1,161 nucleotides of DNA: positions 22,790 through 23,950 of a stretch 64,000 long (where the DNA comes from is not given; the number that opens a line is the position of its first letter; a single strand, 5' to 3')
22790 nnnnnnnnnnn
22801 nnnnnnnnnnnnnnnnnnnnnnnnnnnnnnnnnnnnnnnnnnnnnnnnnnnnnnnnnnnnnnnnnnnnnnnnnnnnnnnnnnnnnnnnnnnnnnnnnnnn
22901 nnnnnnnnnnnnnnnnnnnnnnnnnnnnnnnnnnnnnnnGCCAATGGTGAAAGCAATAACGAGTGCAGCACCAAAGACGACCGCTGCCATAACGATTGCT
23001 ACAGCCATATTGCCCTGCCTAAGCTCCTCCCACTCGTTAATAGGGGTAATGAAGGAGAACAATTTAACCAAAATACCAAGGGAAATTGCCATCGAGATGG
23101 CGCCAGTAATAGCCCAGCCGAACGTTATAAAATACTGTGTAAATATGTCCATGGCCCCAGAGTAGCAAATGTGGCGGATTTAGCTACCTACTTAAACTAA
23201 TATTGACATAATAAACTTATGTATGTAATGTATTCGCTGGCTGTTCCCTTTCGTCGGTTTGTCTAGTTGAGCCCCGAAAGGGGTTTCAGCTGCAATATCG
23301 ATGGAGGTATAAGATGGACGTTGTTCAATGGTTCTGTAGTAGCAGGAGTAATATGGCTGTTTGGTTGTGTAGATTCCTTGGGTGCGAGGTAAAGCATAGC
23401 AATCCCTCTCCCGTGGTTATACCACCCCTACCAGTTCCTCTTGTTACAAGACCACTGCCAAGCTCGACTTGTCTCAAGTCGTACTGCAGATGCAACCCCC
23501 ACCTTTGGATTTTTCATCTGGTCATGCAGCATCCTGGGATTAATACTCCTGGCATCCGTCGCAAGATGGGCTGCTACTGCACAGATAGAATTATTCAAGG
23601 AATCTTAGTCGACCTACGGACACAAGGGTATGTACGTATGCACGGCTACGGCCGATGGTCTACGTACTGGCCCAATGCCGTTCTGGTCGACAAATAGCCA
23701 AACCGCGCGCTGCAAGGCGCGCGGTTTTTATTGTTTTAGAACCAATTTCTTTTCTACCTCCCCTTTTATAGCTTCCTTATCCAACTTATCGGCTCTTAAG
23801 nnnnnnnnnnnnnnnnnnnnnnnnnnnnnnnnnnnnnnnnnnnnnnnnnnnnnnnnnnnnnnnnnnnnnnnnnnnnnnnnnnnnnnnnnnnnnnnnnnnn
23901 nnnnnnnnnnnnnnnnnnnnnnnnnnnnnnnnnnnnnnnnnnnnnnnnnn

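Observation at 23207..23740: ~500-nt ORF-poor stretch bracketed by a consensus-like promoter and a strong terminator: candidate large noncoding RNA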

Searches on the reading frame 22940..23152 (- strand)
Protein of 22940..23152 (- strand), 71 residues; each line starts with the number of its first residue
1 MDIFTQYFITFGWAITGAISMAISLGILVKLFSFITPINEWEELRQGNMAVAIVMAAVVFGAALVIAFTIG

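Call 8: search_protein_families(library=pfam, proteins=[window:22940-23152:-], max_evalue=0.1)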
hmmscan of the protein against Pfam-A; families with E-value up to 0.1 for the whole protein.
window:22940-23152:- (71 aa): 3 families
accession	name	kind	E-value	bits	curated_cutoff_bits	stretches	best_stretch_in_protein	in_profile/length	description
PF03994.20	DUF350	-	4.3e-11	43.4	26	1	10-70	9-65/133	Domain of Unknown Function (DUF350)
PF11915.13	DUF3433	-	0.015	16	27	1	27-67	45-85/91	Protein of unknown function (DUF3433)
PF25285.1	DUF7875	-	0.077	13.7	27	0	10-33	58-81/96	Domain of unknown function (DUF7875)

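Call 27: search_protein_families(library=padloc, proteins=[window:22940-23152:-], max_evalue=0.01)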
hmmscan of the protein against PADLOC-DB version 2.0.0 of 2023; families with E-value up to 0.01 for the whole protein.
window:22940-23152:- (71 aa): 0 families

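Call 28: search_protein_families(library=ncbifam, proteins=[window:22940-23152:-], max_evalue=0.01)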
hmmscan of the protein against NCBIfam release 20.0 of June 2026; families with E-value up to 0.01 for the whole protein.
window:22940-23152:- (71 aa): 0 families

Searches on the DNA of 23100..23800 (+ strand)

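Call 4: search_rna_families(source=window, start=23100, end=23800, threshold=evalue, max_evalue=10)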
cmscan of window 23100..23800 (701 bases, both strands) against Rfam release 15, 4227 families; matches with E-value up to 10: 4.
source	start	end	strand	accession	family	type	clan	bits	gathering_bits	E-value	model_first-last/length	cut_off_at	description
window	23603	23730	+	RF00512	Leu_leader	Cis-reg; leader;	-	24.5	50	0.01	1-148/148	no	Leucine operon leader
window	23700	23757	-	RF02844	RefA9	Gene; antisense;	-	23.2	49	0.42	1-64/64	no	Enterococcus sRNA A9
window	23700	23730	-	RF02503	Atu_C9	Gene; sRNA;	-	16.7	40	0.04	160-192/192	no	Rhizobiales sRNA Atu_C9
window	23270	23286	+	RF01346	CRISPR-DR36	Gene; CRISPR;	-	12.6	38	7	15-31/36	no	CRISPR RNA direct repeat element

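Call 13: search_dna_similar(query=window:23160-23760:+, collection=plasmids, mode=distant, max_evalue=0.01)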
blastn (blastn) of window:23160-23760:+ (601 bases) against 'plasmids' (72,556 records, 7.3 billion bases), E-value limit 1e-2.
No match.

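Call 14: search_dna_similar(query=window:23160-23760:+, collection=phages, mode=distant, max_evalue=0.01)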
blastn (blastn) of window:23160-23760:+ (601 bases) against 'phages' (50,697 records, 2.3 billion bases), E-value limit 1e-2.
No match.
